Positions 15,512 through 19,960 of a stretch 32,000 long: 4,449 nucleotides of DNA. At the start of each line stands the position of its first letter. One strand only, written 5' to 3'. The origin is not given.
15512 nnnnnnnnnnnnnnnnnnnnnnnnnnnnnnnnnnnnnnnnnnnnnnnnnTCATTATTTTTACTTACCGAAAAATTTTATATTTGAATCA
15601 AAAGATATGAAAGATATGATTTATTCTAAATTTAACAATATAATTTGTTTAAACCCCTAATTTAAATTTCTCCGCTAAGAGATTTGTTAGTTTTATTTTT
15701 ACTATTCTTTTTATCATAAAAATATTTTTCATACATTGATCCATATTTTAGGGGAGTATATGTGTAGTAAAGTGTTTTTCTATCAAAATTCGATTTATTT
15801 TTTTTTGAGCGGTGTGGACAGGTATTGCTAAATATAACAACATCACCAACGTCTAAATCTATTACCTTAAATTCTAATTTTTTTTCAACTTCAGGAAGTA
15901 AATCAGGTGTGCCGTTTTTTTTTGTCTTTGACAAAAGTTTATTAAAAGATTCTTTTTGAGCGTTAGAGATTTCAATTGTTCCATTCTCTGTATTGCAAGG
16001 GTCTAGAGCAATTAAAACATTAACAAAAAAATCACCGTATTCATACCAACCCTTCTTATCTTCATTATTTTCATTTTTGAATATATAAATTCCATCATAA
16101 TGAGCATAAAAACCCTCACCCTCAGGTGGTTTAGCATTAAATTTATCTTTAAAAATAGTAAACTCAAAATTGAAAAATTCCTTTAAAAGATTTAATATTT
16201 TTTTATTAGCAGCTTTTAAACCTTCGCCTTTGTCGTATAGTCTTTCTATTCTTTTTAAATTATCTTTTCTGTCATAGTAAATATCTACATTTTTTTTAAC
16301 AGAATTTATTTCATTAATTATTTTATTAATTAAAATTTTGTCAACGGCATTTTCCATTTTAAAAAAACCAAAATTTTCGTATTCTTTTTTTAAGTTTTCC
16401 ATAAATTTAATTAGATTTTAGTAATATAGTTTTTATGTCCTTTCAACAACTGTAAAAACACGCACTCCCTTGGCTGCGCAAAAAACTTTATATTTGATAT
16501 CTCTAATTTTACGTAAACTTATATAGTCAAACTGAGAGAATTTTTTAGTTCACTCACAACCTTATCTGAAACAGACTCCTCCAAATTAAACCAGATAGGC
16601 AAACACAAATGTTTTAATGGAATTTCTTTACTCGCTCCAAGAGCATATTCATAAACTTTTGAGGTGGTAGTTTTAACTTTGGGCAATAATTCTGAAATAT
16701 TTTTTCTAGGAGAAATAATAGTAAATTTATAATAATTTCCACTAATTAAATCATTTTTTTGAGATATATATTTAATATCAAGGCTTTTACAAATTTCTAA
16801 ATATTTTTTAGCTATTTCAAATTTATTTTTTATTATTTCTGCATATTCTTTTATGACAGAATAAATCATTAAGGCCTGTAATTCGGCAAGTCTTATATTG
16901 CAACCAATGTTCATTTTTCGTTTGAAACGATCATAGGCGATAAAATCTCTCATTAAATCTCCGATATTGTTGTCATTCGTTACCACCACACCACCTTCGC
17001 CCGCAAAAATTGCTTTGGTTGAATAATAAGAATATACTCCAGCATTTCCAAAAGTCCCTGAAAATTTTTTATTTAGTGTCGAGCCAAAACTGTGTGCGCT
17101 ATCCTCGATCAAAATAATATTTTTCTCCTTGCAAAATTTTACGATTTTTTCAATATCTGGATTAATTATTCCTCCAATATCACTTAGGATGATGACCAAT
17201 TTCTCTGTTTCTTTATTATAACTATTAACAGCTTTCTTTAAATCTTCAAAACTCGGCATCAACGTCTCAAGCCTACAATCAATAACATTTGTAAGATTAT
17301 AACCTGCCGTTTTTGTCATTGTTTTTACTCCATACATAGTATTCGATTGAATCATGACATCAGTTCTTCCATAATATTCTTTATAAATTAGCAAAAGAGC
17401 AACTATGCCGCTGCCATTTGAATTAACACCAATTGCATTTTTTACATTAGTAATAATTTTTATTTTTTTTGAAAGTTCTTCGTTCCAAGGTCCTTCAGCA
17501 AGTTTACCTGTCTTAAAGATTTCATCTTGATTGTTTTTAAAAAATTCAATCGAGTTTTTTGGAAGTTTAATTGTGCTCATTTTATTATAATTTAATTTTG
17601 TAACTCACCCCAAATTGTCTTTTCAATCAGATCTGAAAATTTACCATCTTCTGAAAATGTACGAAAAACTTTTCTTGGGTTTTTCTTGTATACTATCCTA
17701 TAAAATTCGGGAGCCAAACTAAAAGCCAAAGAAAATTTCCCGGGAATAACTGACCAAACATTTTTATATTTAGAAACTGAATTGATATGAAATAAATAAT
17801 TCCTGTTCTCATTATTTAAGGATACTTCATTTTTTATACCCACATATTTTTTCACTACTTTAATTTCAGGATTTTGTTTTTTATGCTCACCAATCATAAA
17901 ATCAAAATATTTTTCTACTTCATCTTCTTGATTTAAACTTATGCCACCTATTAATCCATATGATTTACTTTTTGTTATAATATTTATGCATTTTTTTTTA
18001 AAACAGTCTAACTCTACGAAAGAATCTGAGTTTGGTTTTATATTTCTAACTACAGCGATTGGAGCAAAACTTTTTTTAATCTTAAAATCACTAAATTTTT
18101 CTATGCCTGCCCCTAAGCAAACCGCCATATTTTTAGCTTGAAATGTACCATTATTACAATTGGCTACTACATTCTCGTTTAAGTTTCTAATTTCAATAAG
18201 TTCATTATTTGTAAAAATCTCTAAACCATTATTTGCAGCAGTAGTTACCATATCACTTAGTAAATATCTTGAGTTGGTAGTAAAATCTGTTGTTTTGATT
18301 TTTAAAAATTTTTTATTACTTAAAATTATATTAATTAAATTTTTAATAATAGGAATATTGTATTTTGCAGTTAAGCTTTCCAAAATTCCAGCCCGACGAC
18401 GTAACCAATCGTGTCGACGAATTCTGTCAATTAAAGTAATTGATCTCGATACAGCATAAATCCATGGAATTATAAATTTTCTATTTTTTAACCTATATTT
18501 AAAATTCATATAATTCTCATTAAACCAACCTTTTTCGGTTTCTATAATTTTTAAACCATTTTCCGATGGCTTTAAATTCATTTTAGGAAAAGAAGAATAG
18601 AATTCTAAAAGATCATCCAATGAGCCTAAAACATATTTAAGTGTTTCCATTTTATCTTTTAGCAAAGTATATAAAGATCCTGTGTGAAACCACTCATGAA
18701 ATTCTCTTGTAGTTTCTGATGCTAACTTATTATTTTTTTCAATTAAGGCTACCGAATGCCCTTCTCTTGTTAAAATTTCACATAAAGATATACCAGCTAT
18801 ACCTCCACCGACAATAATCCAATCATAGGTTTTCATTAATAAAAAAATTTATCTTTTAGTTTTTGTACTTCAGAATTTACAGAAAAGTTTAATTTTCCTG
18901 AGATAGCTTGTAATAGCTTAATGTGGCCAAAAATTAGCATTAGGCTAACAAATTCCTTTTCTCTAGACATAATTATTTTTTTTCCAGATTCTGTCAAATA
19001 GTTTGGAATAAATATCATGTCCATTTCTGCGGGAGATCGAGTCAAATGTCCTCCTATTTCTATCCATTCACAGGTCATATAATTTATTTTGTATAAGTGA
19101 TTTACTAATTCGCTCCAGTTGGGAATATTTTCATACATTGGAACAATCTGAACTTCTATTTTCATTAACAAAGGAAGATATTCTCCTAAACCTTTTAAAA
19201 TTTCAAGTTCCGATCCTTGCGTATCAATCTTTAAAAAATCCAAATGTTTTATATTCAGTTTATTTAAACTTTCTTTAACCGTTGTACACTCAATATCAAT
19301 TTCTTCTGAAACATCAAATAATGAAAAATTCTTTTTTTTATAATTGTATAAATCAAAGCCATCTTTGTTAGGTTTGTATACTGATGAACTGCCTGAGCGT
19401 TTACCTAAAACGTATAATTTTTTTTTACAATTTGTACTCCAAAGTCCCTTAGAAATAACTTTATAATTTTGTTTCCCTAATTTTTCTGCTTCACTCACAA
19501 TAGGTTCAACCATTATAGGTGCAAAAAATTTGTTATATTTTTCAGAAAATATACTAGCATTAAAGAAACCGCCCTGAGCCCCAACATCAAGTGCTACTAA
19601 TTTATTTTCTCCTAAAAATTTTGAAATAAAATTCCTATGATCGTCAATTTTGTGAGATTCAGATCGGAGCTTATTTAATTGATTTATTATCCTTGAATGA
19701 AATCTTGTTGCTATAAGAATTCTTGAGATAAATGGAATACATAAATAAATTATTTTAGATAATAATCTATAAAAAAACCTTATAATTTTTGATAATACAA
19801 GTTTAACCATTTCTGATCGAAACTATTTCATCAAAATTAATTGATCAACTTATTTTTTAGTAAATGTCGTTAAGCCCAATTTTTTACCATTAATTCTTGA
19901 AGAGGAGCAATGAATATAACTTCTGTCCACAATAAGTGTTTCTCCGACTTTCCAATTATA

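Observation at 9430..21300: A ~12 kb accessory island between dcd and rpmH combines a phosphonate-biosynthesis core with sulfation and oxidative/amino/methyl tailoring genes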

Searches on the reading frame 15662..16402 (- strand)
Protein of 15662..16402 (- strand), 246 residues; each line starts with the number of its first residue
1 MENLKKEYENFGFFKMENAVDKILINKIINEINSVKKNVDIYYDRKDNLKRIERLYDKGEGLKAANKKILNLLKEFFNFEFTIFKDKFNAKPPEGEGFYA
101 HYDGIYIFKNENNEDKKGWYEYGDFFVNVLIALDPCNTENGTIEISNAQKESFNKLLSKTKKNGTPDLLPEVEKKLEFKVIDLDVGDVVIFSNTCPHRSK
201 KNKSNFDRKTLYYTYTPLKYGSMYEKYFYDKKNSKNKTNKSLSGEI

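Call 3: search_protein_families(library=pfam, proteins=[window:15662-16402:-], max_evalue=0.01)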
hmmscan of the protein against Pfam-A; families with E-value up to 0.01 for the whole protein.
window:15662-16402:- (246 aa): 1 family
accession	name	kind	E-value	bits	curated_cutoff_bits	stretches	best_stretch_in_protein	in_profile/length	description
PF05721.19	PhyH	-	1e-10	42.7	22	1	35-209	35-212/213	Phytanoyl-CoA dioxygenase (PhyH)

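Call 6: search_protein_families(library=ncbifam, proteins=[window:15662-16402:-], max_evalue=0.01)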
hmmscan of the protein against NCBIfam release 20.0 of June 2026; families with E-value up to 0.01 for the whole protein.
window:15662-16402:- (246 aa): 2 families
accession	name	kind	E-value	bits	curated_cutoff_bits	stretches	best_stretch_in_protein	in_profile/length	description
NF052437.1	MPhHdxlPhnYGIM8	equivalog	7.8e-16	58.3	500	1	68-240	84-238/260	methylphosphonate hydroxylase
TIGR04324.1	SpoChoClust_2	subfamily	4.4e-05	23.1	150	1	126-211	125-208/248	sporadic carbohydrate cluster 2OG-Fe(II) oxygenase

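Call 85: search_solved_structures(query=window:15662-16402:-, max_evalue=0.01, show_alignments=2)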
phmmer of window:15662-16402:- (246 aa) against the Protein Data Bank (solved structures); distinct sequences matched with E-value up to 0.01: 0.

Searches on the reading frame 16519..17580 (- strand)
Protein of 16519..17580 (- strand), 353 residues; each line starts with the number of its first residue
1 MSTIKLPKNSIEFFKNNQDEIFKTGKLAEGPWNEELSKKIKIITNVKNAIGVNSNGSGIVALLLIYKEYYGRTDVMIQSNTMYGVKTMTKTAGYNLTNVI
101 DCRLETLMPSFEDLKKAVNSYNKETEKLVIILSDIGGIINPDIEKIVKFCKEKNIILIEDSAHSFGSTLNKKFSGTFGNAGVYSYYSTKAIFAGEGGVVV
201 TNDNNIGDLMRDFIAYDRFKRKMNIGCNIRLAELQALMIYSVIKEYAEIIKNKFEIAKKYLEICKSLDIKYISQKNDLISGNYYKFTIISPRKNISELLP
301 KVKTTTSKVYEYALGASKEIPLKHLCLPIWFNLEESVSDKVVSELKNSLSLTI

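Call 3: search_protein_families(library=pfam, proteins=[window:16519-17580:-], max_evalue=0.01)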
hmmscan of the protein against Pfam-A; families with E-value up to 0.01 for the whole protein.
window:16519-17580:- (353 aa): 1 family
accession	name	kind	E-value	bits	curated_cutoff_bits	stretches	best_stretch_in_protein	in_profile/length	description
PF01041.23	DegT_DnrJ_EryC1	-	2e-41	142.9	19.8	1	13-303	6-297/360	DegT/DnrJ/EryC1/StrS aminotransferase family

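Call 6: search_protein_families(library=ncbifam, proteins=[window:16519-17580:-], max_evalue=0.01)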
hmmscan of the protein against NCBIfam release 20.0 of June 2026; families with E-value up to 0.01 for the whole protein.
window:16519-17580:- (353 aa): 11 families
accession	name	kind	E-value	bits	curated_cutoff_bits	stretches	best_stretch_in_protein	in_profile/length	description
TIGR04181.1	NHT_00031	hypoth_equivalog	4.3e-30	104.8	420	1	29-303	28-316/359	LegC family aminotransferase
TIGR03588.1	PseC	equivalog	1.2e-26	93.5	423.5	1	21-279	20-291/380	UDP-4-amino-4,6-dideoxy-N-acetyl-beta-L-altrosamine transaminase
NF008658.2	PRK11658.1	equivalog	8e-20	70.8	631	1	19-273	21-280/379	UDP-4-amino-4-deoxy-L-arabinose aminotransferase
TIGR04427.1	PLP_DesI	equivalog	9.8e-20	71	650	1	29-289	50-301/390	dTDP-4-dehydro-6-deoxyglucose aminotransferase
NF011936.0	PRK15407.1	equivalog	8.5e-19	67.5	423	1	26-213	60-247/440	lipopolysaccharide biosynthesis protein RfbH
NF008687.0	PRK11706.1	equivalog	9.8e-18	64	375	1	101-269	99-272/375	dTDP-4-amino-4,6-dideoxygalactose transaminase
TIGR02379.1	ECA_wecE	subfamily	2.3e-12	46.3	434.85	1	129-272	122-276/376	dTDP-4-amino-4,6-dideoxy-D-glucose transaminase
NF010006.0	PRK13479.1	equivalog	0.00029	20.1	296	1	39-167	46-174/369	2-aminoethylphosphonate--pyruvate transaminase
TIGR01977.1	am_tr_V_EF2568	hypoth_equivalog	0.00038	19.6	377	1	101-167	118-180/376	cysteine desulfurase family protein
NF006347.0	PRK08574.1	equivalog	0.0043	15.8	477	1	31-162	53-175/385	cystathionine gamma-synthase family protein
NF000586.1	PRK00011.1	subfamily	0.0054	15.5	335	1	140-209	170-239/404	serine hydroxymethyltransferase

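Call 91: search_solved_structures(query=window:16519-17580:-, max_evalue=1e-10)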
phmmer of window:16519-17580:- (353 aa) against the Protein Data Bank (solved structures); distinct sequences matched with E-value up to 1e-10: 24.
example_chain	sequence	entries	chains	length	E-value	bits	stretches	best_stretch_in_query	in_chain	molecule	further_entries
2fn6_A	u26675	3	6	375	8.3e-17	64.6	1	38-265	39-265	AMINOTRANSFERASE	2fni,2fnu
8vr3_A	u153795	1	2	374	1.5e-16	63.7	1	17-304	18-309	DegT/DnrJ/EryC1/StrS aminotransferase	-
8vr5_A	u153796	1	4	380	1.7e-16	63.5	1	17-304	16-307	DegT/DnrJ/EryC1/StrS aminotransferase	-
3frk_A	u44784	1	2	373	1.6e-15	60.4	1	14-293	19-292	QdtB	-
7b0d_A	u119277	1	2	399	2.8e-15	59.6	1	33-288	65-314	Glutamine--scyllo-inositol transaminase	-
5u1z_A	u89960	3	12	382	9.5e-15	57.8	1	18-339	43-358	Putative aminotransferase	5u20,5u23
5u21_A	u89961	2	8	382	3.9e-14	55.8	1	18-339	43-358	Putative aminotransferase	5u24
4qgr_A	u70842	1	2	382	5.6e-14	55.3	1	22-267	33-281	DegT/DnrJ/EryC1/StrS aminotransferase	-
1o61_A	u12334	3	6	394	9.1e-14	54.6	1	19-262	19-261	aminotransferase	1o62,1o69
4ztc_A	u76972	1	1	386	4.1e-13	52.4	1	19-262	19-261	Aminotransferase homolog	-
7n63_A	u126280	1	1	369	6.6e-13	51.8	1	34-341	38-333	Putative aminotransferase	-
5k8b_A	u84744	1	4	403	3.5e-12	49.4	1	143-250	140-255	8-amino-3,8-dideoxy-alpha-D-manno-octulosonate transaminase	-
2c7t_A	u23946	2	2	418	3.5e-12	49.4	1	18-215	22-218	GLUTAMINE-2-DEOXY-SCYLLO-INOSOSE AMINOTRANSFERASE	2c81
5w71_A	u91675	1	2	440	3.9e-12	49.2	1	18-215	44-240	L-glutamine:2-deoxy-scyllo-inosose aminotransferase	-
2r0t_A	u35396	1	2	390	4.2e-12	49.1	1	94-210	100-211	Pyridoxamine 5-phosphate-dependent dehydrase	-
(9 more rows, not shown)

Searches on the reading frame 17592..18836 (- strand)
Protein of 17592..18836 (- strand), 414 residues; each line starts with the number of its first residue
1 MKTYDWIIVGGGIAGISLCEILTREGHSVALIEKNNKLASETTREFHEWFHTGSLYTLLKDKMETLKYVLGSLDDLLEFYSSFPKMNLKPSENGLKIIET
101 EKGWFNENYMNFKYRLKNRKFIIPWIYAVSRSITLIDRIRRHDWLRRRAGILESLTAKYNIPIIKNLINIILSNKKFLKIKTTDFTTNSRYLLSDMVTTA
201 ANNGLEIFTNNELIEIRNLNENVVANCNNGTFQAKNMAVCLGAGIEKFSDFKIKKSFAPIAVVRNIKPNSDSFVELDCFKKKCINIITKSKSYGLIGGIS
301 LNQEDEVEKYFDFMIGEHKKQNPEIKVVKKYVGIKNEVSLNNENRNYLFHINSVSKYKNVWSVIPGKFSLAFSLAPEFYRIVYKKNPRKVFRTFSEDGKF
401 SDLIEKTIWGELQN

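Call 3: search_protein_families(library=pfam, proteins=[window:17592-18836:-], max_evalue=0.01)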
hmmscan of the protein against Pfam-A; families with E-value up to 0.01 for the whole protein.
window:17592-18836:- (414 aa): 9 families
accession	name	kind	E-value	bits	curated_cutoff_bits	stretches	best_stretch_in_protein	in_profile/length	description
PF01266.30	DAO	-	1.1e-12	48.6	27.9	1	5-73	1-68/353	FAD dependent oxidoreductase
PF13450.12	NAD_binding_8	-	1.2e-06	29.1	21.9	1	8-39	1-32/68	NAD(P)-binding Rossmann-like domain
PF00070.33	Pyr_redox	-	4.3e-05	24.4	22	1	6-49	2-45/82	Pyridine nucleotide-disulphide oxidoreductase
PF03486.20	HI0933_like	-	0.00011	22.2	50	1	5-39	2-36/244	HI0933-like protein Rossmann domain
PF07992.20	Pyr_redox_2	-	0.00012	22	26.1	1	5-39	2-36/291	Pyridine nucleotide-disulphide oxidoreductase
PF01494.25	FAD_binding_3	-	0.00013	21.7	22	1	5-39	3-37/349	FAD binding domain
PF02254.24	TrkA_N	-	0.00044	21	23.8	1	7-51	2-46/116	TrkA-N domain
PF13738.12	Pyr_redox_3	-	0.00054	19.7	30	0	7-38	1-33/305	Pyridine nucleotide-disulphide oxidoreductase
PF00890.30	FAD_binding_2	-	0.0013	18.4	20.4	1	5-42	1-38/414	FAD binding domain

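Call 6: search_protein_families(library=ncbifam, proteins=[window:17592-18836:-], max_evalue=0.01)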
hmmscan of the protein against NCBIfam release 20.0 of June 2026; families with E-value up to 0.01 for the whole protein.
window:17592-18836:- (414 aa): 51 families (the best 25 are shown)
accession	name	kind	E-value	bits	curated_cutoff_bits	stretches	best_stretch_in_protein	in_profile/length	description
TIGR03197.1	MnmC_Cterm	equivalog_domain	5.5e-09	35.6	174.2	1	7-43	3-39/400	FAD-dependent 5-carboxymethylaminomethyl-2-thiouridine(34) oxidoreductase MnmC1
NF033460.1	glycerol3P_ox_II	equivalog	2.5e-08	33.5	460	1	4-53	2-51/361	type 2 glycerol-3-phosphate oxidase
TIGR02352.1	thiamin_ThiO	equivalog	3.3e-07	29.7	250.8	1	7-43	2-37/351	glycine oxidase ThiO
NF041853.1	hythiocyan_redase_MerA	equivalog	3.5e-07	29.4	650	1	1-38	1-38/440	hypothiocyanous acid reductase MerA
TIGR03364.1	HpnW_proposed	hypoth_equivalog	4.7e-07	29.2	285.1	1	4-54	1-51/365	TIGR03364 family FAD-dependent oxidoreductase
NF008726.1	PRK11728.1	equivalog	9.3e-07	28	299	1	4-56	1-55/389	L-2-hydroxyglutarate oxidase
TIGR02032.1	GG-red-SF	subfamily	4.8e-06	26.5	158.8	1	4-37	1-34/297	geranylgeranyl reductase family protein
NF002480.1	PRK01747.1-1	equivalog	6e-06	24.9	540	1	5-43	250-288/645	bifunctional tRNA (5-methylaminomethyl-2-thiouridine)(34)-methyltransferase MnmC2/FAD-dependent 5-carboxymethylaminomethyl-2-thiouridine(34)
TIGR00031.1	UDP-GALP_mutase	equivalog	9.7e-06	24.8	303.75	1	4-48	2-46/378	UDP-galactopyranose mutase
NF008425.0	PRK11259.1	equivalog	1.1e-05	24.6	257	0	195-253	155-212/377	N-methyl-L-tryptophan oxidase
TIGR00275.1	TIGR00275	subfamily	2.3e-05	23.4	183.8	1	7-39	2-34/401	aminoacetone oxidase family FAD-binding enzyme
NF005788.0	PRK07608.1-3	equivalog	3e-05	23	478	1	3-40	2-39/388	UbiH/UbiF family hydroxylase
NF005612.0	PRK07364.1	equivalog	6.2e-05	21.7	487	1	2-39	17-54/415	FAD-dependent hydroxylase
NF007033.0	PRK09496.1-5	equivalog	6.6e-05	22.1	338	1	7-43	4-40/449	Trk system potassium transporter TrkA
NF007039.0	PRK09496.3-2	equivalog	7e-05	21.8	293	1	7-44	4-41/446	Trk system potassium transporter TrkA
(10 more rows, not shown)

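Call 90: search_solved_structures(query=window:17592-18836:-, max_evalue=0.01)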
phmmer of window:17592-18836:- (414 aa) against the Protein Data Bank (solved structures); distinct sequences matched with E-value up to 0.01: 2.
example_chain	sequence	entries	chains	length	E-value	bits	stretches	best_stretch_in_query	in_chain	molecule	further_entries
7cyx_A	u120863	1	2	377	0.00073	22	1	3-44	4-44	Glycine oxidase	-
8ajk_A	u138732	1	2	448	0.0015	20.9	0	1-42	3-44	FAD-containing oxidoreductase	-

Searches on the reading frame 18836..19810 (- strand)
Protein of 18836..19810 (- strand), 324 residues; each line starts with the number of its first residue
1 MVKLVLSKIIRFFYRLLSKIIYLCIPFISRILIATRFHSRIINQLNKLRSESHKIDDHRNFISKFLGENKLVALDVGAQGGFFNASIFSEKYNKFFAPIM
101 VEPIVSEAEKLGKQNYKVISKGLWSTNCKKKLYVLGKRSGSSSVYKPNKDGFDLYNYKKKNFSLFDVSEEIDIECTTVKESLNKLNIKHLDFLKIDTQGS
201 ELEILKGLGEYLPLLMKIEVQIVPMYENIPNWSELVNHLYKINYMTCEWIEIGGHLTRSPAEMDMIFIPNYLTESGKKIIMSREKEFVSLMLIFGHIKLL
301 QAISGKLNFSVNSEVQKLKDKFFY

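Call 3: search_protein_families(library=pfam, proteins=[window:18836-19810:-], max_evalue=0.01)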
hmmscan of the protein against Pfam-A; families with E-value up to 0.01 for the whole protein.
window:18836-19810:- (324 aa): 1 family
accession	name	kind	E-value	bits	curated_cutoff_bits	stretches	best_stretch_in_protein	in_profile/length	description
PF05050.19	Methyltransf_21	-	5e-11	43.5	22.7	1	75-227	1-154/173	Methyltransferase FkbM domain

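Call 6: search_protein_families(library=ncbifam, proteins=[window:18836-19810:-], max_evalue=0.01)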
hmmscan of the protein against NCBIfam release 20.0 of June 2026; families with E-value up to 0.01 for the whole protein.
window:18836-19810:- (324 aa): 1 family
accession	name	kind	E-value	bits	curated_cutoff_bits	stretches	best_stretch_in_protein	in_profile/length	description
TIGR01444.1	fkbM_fam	subfamily_domain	1.8e-12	47.9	37.7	1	73-210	2-129/143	FkbM family methyltransferase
